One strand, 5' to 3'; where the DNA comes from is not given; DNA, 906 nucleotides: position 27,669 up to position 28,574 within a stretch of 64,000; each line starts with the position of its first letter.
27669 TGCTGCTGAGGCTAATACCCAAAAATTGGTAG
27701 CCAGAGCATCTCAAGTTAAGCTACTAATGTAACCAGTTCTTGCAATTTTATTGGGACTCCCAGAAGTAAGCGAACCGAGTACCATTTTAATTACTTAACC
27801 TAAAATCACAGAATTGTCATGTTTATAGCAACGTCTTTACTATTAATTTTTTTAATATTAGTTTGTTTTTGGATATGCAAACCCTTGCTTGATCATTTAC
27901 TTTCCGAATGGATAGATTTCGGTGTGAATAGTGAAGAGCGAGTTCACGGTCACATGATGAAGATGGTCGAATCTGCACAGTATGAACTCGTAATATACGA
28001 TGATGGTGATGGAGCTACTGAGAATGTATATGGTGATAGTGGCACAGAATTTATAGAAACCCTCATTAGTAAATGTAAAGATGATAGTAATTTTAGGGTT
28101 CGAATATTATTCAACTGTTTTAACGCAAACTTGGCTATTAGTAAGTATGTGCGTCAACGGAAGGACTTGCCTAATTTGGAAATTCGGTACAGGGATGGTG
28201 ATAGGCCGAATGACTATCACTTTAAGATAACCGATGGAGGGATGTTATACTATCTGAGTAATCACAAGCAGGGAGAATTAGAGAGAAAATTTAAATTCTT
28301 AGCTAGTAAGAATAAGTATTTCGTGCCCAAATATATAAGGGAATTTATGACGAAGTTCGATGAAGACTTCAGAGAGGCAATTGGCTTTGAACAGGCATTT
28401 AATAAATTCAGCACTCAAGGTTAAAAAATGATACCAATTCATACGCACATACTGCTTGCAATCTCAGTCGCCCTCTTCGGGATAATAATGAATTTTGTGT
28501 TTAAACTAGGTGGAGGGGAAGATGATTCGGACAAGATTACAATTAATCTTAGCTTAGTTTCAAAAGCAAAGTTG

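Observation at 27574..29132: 1.56-kb AT-rich islet with two small membrane-protein genes inserted between a core aminotransferase gene and tpx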

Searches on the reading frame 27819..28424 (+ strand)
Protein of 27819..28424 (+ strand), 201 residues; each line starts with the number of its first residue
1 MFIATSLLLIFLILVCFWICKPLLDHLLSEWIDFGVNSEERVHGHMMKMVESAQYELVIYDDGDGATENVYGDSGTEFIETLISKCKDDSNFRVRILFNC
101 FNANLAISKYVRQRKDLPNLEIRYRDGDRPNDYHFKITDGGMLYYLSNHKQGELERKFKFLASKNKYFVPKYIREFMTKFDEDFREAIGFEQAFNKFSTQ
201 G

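Call 4: search_protein_families(library=pfam, proteins=[window:27819-28424:+], max_evalue=1)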
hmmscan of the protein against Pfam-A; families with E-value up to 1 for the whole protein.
window:27819-28424:+ (201 aa): 1 family
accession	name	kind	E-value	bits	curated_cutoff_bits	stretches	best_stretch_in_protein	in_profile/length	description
PF21245.3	PI4KB-PIK1_PIK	-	0.099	13.2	27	1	133-188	5-52/75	PI4KB/PIK1, accessory (PIK) domain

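Call 5: search_protein_families(library=padloc, proteins=[window:27819-28424:+], max_evalue=1)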
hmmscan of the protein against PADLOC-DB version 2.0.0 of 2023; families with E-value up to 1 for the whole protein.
window:27819-28424:+ (201 aa): 0 families

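Call 6: find_homologous_proteins(query=window:27819-28421:+, max_evalue=0.01)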
Query window:27819-28421:+ (201 aa): 6 proteins with E <= 0.01 among 50 candidates.
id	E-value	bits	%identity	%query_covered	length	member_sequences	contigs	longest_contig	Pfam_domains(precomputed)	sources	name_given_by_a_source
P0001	1.9e-99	349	100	78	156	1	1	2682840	-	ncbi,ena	-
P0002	5.3e-88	312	65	98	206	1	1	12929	-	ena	-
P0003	1.1e-86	308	76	85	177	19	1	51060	-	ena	-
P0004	1.1e-82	294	65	100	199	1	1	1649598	-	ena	-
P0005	5.9e-80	286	64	93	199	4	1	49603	-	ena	-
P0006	1.2e-72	262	58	91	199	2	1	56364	-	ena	-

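Call 7: search_protein_families(library=phrogs, proteins=[window:27819-28421:+], max_evalue=1)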
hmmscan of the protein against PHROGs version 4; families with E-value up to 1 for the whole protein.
window:27819-28421:+ (201 aa): 2 families
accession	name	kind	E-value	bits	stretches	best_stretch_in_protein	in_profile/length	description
phrog_8153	-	unknown function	0.072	14.1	1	48-93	103-145/151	-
phrog_34973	-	unknown function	0.17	12.6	1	95-157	64-125/172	-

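Call 8: search_protein_families(library=ncbifam, proteins=[window:27819-28421:+], max_evalue=1)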
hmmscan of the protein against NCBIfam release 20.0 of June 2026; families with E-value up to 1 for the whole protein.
window:27819-28421:+ (201 aa): 0 families

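Call 11: find_encoding_contigs(protein=P0004, flank=8000, max_places=3)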
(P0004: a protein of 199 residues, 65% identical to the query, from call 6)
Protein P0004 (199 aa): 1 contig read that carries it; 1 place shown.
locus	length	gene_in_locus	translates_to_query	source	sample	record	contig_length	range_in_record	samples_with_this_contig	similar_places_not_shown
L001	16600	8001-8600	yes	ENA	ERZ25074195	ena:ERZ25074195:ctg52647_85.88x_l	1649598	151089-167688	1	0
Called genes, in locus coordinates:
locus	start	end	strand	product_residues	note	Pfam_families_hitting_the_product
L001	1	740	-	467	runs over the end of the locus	PF14691:Fer4_20, PF07992:Pyr_redox_2, PF00070:Pyr_redox (faint), PF13450:NAD_binding_8, PF13738:Pyr_redox_3 (faint)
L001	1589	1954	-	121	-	PF04379:DUF525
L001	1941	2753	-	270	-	PF00398:RrnaAD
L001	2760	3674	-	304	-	PF00849:PseudoU_synth_2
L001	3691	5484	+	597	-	PF02518:HATPase_c, PF13589:HATPase_c_3, PF01119:DNA_mis_repair, PF08676:MutL_C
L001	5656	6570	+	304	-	PF01745:IPT (weak), PF01715:IPPT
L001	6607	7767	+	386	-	PF00155:Aminotran_1_2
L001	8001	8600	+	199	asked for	-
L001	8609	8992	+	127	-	-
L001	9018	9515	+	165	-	PF00578:AhpC-TSA, PF08534:Redoxin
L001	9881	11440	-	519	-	PF09820:AAA-ATPase_like, PF08011:PDDEXK_9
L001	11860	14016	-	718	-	PF13620:CarboxypepD_reg (faint), PF08308:PEGA, PF07603:Lcl_C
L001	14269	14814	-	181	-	PF04268:SoxG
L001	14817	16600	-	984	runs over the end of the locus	PF13510:Fer2_4, PF00890:FAD_binding_2 (weak), PF01266:DAO (weak), PF07992:Pyr_redox_2, PF13450:NAD_binding_8 (weak), PF17806:SO_alpha_A3, PF01571:GCV_T, PF08669:GCV_T_C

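Call 12: find_encoding_contigs(protein=P0002, flank=8000, max_places=3)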
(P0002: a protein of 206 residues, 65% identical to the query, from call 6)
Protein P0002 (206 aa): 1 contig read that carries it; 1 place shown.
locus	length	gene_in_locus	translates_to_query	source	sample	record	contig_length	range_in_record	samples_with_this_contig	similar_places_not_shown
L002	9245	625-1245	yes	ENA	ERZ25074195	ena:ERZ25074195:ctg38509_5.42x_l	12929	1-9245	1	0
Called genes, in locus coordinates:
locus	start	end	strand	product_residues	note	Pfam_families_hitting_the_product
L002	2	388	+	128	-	?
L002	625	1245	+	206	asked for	-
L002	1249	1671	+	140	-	-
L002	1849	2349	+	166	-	PF00578:AhpC-TSA, PF08534:Redoxin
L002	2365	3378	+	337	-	PF02463:SMC_N, PF13175:AAA_15, PF13476:AAA_23, PF13304:AAA_21, PF13175:AAA_15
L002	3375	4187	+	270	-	-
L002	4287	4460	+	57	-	-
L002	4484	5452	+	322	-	PF00665:rve, PF13683:rve_3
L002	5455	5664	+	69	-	-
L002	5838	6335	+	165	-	PF00578:AhpC-TSA, PF08534:Redoxin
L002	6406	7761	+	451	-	PF00025:Arf (faint), PF01926:MMR_HSR1, PF02421:FeoB_N, PF00009:GTP_EFTU, PF01926:MMR_HSR1, PF02421:FeoB_N, PF04548:AIG1 (weak), PF14714:KH_dom-like, +5 more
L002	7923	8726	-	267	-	-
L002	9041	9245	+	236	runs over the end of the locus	PF13085:Fer2_3, PF13237:Fer4_10, PF13183:Fer4_8, PF13534:Fer4_17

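Call 13: find_encoding_contigs(protein=P0003, flank=8000, max_places=3)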
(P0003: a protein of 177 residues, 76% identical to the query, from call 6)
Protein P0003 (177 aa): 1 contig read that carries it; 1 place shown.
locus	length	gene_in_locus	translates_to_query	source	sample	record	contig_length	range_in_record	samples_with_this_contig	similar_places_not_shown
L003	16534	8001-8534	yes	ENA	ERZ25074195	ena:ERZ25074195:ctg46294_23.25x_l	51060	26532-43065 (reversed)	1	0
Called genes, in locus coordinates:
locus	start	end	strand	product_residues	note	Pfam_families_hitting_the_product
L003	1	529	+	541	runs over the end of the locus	PF00128:Alpha-amylase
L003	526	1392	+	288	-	PF00009:GTP_EFTU (faint), PF00350:Dynamin_N (faint), PF01926:MMR_HSR1, PF02421:FeoB_N, PF03193:RsgA_GTPase (faint), PF04548:AIG1 (faint), PF07650:KH_2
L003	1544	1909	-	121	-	PF04379:DUF525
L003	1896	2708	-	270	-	PF00398:RrnaAD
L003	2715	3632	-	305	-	PF00849:PseudoU_synth_2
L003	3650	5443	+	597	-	PF02518:HATPase_c, PF13589:HATPase_c_3, PF01119:DNA_mis_repair, PF08676:MutL_C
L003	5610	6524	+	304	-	PF01745:IPT (weak), PF01715:IPPT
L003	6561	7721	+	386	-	PF00155:Aminotran_1_2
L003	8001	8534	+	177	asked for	-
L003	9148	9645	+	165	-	PF00578:AhpC-TSA, PF08534:Redoxin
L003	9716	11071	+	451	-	PF00350:Dynamin_N (faint), PF01926:MMR_HSR1, PF02421:FeoB_N, PF00009:GTP_EFTU, PF01926:MMR_HSR1, PF02421:FeoB_N, PF04548:AIG1 (weak), PF14714:KH_dom-like, +4 more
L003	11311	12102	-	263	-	-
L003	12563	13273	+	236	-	PF13085:Fer2_3, PF13237:Fer4_10, PF13183:Fer4_8, PF13534:Fer4_17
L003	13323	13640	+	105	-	-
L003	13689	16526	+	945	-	PF16078:2-oxogl_dehyd_N, PF00676:E1_dh, PF02779:Transket_pyr, PF16870:OxoGdeHyase_C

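Call 14: find_related_loci(query=A1, collection=genome_contigs, flank=8000)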
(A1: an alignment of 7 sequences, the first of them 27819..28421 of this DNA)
Query A1 (201 aa) in genome_contigs; peptide patterns used: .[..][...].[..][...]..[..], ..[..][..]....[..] (x = any residue, [..] = any of these).
74 stretches matched a pattern, but none encodes a relative of the query by tblastn (E <= 1e-3).

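Call 15: find_encoding_contigs(protein=P0005, flank=8000, max_places=3)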
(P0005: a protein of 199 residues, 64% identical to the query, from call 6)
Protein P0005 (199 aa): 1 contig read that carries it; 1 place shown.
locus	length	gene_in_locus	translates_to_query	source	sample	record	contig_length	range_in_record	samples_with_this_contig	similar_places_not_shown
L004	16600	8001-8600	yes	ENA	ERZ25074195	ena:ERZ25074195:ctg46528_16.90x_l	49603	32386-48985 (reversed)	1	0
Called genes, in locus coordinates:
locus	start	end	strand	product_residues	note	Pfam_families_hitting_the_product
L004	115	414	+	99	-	PF08922:DUF1905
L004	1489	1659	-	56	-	-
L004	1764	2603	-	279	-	-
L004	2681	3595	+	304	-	PF00892:EamA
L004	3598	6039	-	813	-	PF08335:GlnD_UR_UTase, PF27444:GlnD_3rd, PF01966:HD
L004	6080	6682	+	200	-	PF02545:Maf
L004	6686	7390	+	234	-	PF03309:Pan_kinase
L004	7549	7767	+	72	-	PF00155:Aminotran_1_2 (weak)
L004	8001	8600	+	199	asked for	-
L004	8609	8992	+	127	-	-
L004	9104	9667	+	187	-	PF00578:AhpC-TSA, PF08534:Redoxin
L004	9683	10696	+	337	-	PF02463:SMC_N, PF13175:AAA_15 (weak), PF13476:AAA_23 (weak), PF00005:ABC_tran (faint), PF13304:AAA_21, PF13175:AAA_15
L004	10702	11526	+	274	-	-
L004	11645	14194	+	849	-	PF02739:5_3_exonuc_N, PF01367:5_3_exonuc, PF01612:DNA_pol_A_exo1, PF22619:DNA_polI_exo1 (weak), PF00476:DNA_pol_A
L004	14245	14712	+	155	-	PF04093:MreD (weak)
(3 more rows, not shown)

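Call 16: find_encoding_contigs(protein=P0006, flank=8000, max_places=3)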
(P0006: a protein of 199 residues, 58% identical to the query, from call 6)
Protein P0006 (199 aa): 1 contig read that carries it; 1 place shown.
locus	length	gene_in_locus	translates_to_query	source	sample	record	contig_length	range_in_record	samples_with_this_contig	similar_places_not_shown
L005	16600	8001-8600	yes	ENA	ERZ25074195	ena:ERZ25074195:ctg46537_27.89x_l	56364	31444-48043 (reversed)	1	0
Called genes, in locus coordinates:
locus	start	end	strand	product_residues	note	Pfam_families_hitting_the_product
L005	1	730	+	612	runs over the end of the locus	PF13230:GATase_4 (faint), PF13522:GATase_6, PF13537:GATase_7, PF01380:SIS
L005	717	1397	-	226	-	PF23914:TPR_CcmH_CycH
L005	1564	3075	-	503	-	PF22341:GSPE_N1E, PF00437:T2SSE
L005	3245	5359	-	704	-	-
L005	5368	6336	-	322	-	PF11356:T2SSC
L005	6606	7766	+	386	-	PF00155:Aminotran_1_2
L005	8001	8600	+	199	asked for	-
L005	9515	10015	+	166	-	PF00578:AhpC-TSA, PF08534:Redoxin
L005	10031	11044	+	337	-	PF02463:SMC_N, PF13175:AAA_15 (weak), PF13476:AAA_23, PF13304:AAA_21, PF13175:AAA_15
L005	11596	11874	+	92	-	-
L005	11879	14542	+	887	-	PF02739:5_3_exonuc_N, PF01367:5_3_exonuc, PF01612:DNA_pol_A_exo1, PF22619:DNA_polI_exo1, PF00476:DNA_pol_A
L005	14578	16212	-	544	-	PF00005:ABC_tran, PF03193:RsgA_GTPase (faint), PF13555:AAA_29 (faint), PF20703:nSTAND1 (faint), PF02463:SMC_N (faint), PF13304:AAA_21 (faint), PF13401:AAA_22 (faint), PF00005:ABC_tran, +1 more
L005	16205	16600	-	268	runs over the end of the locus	PF00528:BPD_transp_1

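Call 27: predict_structure(alignment_id=A1)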
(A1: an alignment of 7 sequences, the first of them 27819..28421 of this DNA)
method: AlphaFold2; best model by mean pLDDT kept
length: 201 residues; sequences in the alignment: 7
mean_pLDDT: 62.6   pTM: 0.58
mean pLDDT of the five models: 62.6, 50.7, 49.4, 46.0, 45.6
residues with pLDDT >= 90: 1; 70-90: 67; 50-70: 88; < 50: 45
segments of 3 or more residues with pLDDT < 50: 24-38, 131-155, 168-170
pLDDT, mean of each block of 10 residues (from residue 1): 81 78 50 47 71 74 61 70 88 76 63 77 64 42 44 47 52 57 53 57 35
secondary structure, 60 per line:
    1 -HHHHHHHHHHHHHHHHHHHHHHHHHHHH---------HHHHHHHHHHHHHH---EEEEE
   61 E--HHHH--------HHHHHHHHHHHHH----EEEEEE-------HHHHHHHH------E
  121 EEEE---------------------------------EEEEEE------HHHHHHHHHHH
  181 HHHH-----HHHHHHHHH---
elements in order: H2-29 H39-52 E56-61 H64-67 H76-88 E93-98 H106-113 E120-124 E158-163 H170-184 H190-198

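Call 29: search_protein_representatives(alignment_id=A1)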
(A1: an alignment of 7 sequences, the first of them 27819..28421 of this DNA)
Query: 7 sequences, 201 profile positions. Proteins with E-value up to 0.001 (for the whole library): 229; up to 1e-10: 124; up to 1e-30: 1. The best 150 are listed.
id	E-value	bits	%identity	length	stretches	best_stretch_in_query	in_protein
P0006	6.4e-103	358.7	-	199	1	1-200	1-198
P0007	1.7e-26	109.2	-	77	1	130-198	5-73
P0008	1.1e-23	100.0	-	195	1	8-180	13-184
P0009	9.8e-23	96.9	-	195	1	1-190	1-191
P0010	1.4e-22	96.4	-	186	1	7-187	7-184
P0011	1.3e-20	90.0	-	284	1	3-186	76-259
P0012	3.7e-20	88.5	-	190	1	6-187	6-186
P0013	3.7e-20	88.5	-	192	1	8-160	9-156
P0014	3.8e-20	88.5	-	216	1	36-165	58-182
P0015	3.9e-20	88.5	-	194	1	7-187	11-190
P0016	4.2e-20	88.3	-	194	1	29-166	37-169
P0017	5.0e-20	88.1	-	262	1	6-166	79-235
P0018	5.8e-20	87.9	-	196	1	35-182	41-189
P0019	1.2e-19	86.9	-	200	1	8-187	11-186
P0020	1.7e-19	86.4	-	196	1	9-168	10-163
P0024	1.1e-18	83.7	-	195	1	30-188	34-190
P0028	6.8e-18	81.1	-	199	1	37-161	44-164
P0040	1.4e-15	73.5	-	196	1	35-162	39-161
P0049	4.5e-15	71.9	-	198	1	30-158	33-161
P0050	5.2e-15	71.7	-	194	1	8-162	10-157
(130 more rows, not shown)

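Call 30: search_solved_structures(query=A1, max_evalue=10, show_alignments=3)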
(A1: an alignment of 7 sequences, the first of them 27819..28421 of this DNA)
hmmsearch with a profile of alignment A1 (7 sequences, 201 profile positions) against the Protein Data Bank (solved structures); distinct sequences matched with E-value up to 10: 1.
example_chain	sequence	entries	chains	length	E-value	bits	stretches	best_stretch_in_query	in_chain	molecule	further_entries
2d68_A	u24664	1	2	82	1.6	11.3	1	158-188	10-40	FOP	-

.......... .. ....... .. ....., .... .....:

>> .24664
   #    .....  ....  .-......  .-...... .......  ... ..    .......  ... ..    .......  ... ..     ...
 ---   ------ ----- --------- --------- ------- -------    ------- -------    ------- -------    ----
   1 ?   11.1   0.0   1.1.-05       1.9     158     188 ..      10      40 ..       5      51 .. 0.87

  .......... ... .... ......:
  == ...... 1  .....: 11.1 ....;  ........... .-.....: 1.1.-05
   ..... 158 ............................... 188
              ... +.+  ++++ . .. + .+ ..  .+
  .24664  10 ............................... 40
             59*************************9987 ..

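Call 32: search_protein_families(library=pfam, alignment_id=A4, max_evalue=0.1)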
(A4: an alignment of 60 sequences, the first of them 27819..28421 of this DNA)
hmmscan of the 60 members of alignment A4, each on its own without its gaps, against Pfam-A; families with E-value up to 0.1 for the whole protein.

A. member 1, window:27819-28421:+ (201 aa): 1 family
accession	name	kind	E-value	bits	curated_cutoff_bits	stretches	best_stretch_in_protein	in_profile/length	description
PF21245.3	PI4KB-PIK1_PIK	-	0.099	13.2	27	0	133-188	5-52/75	PI4KB/PIK1, accessory (PIK) domain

B. families by the number of members that match (of 60 scanned): 21 families
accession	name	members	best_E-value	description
PF25559.1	DUF7931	25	9.5e-07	Domain of unknown function (DUF7931)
PF02076.21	STE3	1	0.00037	Pheromone A receptor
PF12204.14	DUF3598_N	1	0.0014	Domain of unknown function (DUF3598), N-terminal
PF15117.11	UPF0697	1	0.0087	Uncharacterised protein family UPF0697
PF03707.21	MHYT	1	0.011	Bacterial signalling protein N terminal repeat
PF09644.15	Mg296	1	0.021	Mg296 protein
PF13091.12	PLDc_2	1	0.021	PLD-like domain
PF15704.10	Mt_ATP_synt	1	0.024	Mitochondrial ATP synthase subunit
PF02739.22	5_3_exonuc_N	1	0.025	5'-3' exonuclease, N-terminal resolvase-like domain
PF13454.12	NAD_binding_9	1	0.026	FAD-NAD(P)-binding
PF12890.13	DHOase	1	0.027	Dihydro-orotase-like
PF11495.14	Regulator_TrmB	1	0.029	Archaeal transcriptional regulator TrmB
PF00581.25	Rhodanese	1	0.039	Rhodanese-like domain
PF01710.22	HTH_Tnp_IS630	1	0.06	Transposase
PF24432.1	DUF7555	1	0.069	Family of unknown function (DUF7555)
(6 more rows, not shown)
